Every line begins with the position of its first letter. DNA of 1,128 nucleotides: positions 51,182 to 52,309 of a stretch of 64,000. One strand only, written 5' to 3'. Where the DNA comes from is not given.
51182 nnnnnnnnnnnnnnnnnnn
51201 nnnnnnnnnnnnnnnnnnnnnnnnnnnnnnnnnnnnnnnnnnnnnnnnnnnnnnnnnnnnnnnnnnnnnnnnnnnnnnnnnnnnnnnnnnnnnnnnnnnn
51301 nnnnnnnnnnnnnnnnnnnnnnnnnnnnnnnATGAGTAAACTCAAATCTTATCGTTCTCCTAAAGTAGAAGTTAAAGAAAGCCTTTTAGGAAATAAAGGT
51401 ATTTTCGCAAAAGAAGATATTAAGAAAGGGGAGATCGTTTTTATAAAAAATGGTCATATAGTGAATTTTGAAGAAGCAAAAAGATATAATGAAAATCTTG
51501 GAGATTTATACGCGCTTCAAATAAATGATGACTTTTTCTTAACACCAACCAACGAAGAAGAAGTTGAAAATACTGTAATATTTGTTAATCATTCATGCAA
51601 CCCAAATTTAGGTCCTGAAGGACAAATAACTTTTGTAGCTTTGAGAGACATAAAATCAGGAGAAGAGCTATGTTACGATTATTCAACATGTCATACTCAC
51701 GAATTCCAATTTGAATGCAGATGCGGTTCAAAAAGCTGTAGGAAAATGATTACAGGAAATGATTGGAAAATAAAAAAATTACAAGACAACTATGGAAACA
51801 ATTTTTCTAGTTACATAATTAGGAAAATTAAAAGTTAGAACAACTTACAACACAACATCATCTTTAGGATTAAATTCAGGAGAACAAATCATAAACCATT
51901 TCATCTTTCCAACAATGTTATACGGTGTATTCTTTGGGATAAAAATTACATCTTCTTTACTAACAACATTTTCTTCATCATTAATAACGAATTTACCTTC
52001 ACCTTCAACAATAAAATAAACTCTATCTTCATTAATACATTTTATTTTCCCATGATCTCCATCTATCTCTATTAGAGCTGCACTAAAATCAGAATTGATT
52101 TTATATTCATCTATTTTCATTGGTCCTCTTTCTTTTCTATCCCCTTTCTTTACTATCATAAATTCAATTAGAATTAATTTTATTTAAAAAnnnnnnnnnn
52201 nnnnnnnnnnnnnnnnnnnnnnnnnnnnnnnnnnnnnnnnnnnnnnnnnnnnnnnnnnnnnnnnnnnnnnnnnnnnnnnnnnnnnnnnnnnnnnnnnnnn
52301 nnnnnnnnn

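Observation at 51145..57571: rRNA locus split by ~6.4 kb of protein-coding genes: 16S, then a SET protein, cupin, two PQQ propellers, tRNA-Ala, a hydrolase and two Kazal lipoproteins, then 23S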

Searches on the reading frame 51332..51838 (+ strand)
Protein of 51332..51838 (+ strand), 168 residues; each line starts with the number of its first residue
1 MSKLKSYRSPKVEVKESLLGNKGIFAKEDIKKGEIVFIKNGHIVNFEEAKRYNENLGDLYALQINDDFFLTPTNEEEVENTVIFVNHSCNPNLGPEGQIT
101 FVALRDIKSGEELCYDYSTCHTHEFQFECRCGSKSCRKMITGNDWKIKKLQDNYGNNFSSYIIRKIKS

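Call 4: search_protein_families(library=pfam, proteins=[window:51332-51838:+], max_evalue=0.01)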
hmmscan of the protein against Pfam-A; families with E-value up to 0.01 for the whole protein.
window:51332-51838:+ (168 aa): 1 family
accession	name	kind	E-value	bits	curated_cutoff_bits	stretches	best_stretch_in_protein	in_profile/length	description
PF00856.33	SET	-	2.2e-18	67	22.4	1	22-118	2-105/105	SET domain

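Call 13: find_encoding_contigs(protein=window:51332-51838:+, flank=10000, max_places=10)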
Protein window:51332-51838:+ (168 aa): no gene with exactly this product is on record in the collection.

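Call 21: find_related_loci(query=window:51332-51838:+, collection=genome_contigs, flank=10000)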
Query window:51332-51838:+ (168 aa) in genome_contigs; peptide patterns used: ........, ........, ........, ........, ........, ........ (x = any residue, [..] = any of these).
445 stretches matched a pattern; 362 encode a relative of the query (tblastn E <= 1e-3); the best 80 are kept; 80 distinct loci.
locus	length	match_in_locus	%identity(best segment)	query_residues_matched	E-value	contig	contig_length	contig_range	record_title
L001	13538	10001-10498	51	1-167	4e-51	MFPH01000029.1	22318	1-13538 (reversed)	MAG: Candidatus Levybacteria bacterium RIFCSPLOWO2_12_FULL_37_14 rifcsplowo2_12_scaffold_2403, whole genome shotgun sequ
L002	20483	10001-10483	49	4-167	9e-48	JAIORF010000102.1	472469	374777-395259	MAG: bacterium isolate SMBSF11 20072_Bin_5_contigs_1_c_000000000001, whole genome shotgun sequence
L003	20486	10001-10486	47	5-166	3e-46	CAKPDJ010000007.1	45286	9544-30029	MAG: uncultured Bacilli bacterium isolate REFINED_METABAT215_TOP10_CONTIGS_1500_ASSEMBLY_K77_MERGED__Hadza_PheChl_Fiber-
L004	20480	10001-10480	48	5-166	1e-42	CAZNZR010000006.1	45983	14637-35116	MAG TPA_asm: uncultured Candidatus Saccharibacteria bacterium isolate SRP278252_co1_680 genome assembly, contig: NODE_10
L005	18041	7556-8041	45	5-166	1e-45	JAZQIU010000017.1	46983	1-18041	MAG: Bacilli bacterium isolate T1900044622_TS20190088.MAGScoT_cleanbin_000040 SGB_905_k141_609929, whole genome shotgun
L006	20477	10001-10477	45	1-162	6e-42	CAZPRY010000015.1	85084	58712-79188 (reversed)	MAG TPA_asm: uncultured bacterium isolate SRP178699_co1_642 genome assembly, contig: NODE_189_length_85084_cov_9.686554,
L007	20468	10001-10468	45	9-165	7e-40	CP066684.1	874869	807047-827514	MAG: Candidatus Aenigmatarchaeota archaeon isolate NC_groundwater_134_Ag_S-0.1um_56_17 chromosome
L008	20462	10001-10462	42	7-167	1e-39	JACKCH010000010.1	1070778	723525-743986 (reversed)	MAG: Anaerolineaceae bacterium isolate HK-STAS-CHLO-42 HK-STAS-CHLO-42_10, whole genome shotgun sequence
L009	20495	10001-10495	41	1-166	3e-39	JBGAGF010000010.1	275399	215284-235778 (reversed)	MAG: Aggregatilineales bacterium isolate MAG_MBR_H125.30 MBRH125-30_opera_contig_293, whole genome shotgun sequence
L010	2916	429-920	40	4-167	5e-39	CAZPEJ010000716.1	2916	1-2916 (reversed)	MAG TPA_asm: uncultured Ardenticatenaceae bacterium isolate SRP173033_co1_124 genome assembly, contig: NODE_108812_lengt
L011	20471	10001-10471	40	7-166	9e-38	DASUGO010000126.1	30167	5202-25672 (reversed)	MAG TPA_asm: Candidatus Krumholzibacteriia bacterium isolate SMAG_U1407 k141_2004248, whole genome shotgun sequence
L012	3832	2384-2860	42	7-168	2e-38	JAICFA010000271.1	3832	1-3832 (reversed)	MAG: Candidatus Krumholzibacteriia bacterium isolate BD_ISSM_2_bin.43 k141_4086665_length_3832_cov_6.0000, whole genome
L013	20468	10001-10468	39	7-166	6e-38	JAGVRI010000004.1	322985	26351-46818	MAG: Chloroflexota bacterium isolate TumbabinsA95 c_000000000004, whole genome shotgun sequence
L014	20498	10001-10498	43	1-168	1e-37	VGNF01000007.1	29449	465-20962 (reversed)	MAG: Chloroflexi bacterium isolate K_DeepCast_100m_m2_305 K_DeepCast_100m_m2_305_Ga0194127_10001907, whole genome shotgu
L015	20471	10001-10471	41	9-167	3e-37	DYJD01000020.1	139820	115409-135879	MAG TPA_asm: Desulfosudis oleivorans isolate FI88_2_51_70 Afr_mines_FI88_81_length_139820_cov_29_943727, whole genome sh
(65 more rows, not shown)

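Call 76: search_protein_families(library=ncbifam, proteins=[window:51332-51838:+], max_evalue=0.001)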
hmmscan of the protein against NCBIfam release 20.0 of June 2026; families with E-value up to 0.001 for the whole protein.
window:51332-51838:+ (168 aa): 1 family
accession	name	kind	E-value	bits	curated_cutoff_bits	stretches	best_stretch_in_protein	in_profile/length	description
NF043024.1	T4SS_AnkI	equivalog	0.00042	19.2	550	0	20-122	34-144/439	Dot/Icm T4SS effector AnkI/LegAS4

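Call 77: search_protein_families(library=padloc, proteins=[window:51332-51838:+], max_evalue=0.001)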
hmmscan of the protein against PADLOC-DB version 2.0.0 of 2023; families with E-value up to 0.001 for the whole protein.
window:51332-51838:+ (168 aa): 0 families

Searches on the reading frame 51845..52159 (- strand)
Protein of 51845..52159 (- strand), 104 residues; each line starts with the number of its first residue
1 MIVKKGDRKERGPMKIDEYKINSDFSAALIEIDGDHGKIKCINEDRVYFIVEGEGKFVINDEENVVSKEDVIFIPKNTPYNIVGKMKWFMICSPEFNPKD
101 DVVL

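Call 4: search_protein_families(library=pfam, proteins=[window:51845-52159:-], max_evalue=0.01)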
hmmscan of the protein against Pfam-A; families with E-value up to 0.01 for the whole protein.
window:51845-52159:- (104 aa): 4 families
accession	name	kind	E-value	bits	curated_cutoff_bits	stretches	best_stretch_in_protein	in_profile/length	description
PF07883.17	Cupin_2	-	1.3e-06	28.4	27.2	1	46-82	20-56/70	Cupin domain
PF21621.3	MPI_cupin_dom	-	2.8e-05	24.5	27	1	16-89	2-75/79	Mannose-6-phosphate isomerase, cupin domain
PF03079.20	ARD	-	0.0056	17.3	27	1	43-80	91-133/157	ARD/ARD' family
PF06249.18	EutQ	-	0.007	16.6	21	1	42-79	93-130/152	Ethanolamine utilisation protein EutQ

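Call 76: search_protein_families(library=ncbifam, proteins=[window:51845-52159:-], max_evalue=0.001)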
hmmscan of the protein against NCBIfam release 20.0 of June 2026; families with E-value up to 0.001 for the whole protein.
window:51845-52159:- (104 aa): 0 families

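Call 77: search_protein_families(library=padloc, proteins=[window:51845-52159:-], max_evalue=0.001)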
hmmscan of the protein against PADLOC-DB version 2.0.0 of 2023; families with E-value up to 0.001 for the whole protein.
window:51845-52159:- (104 aa): 0 families
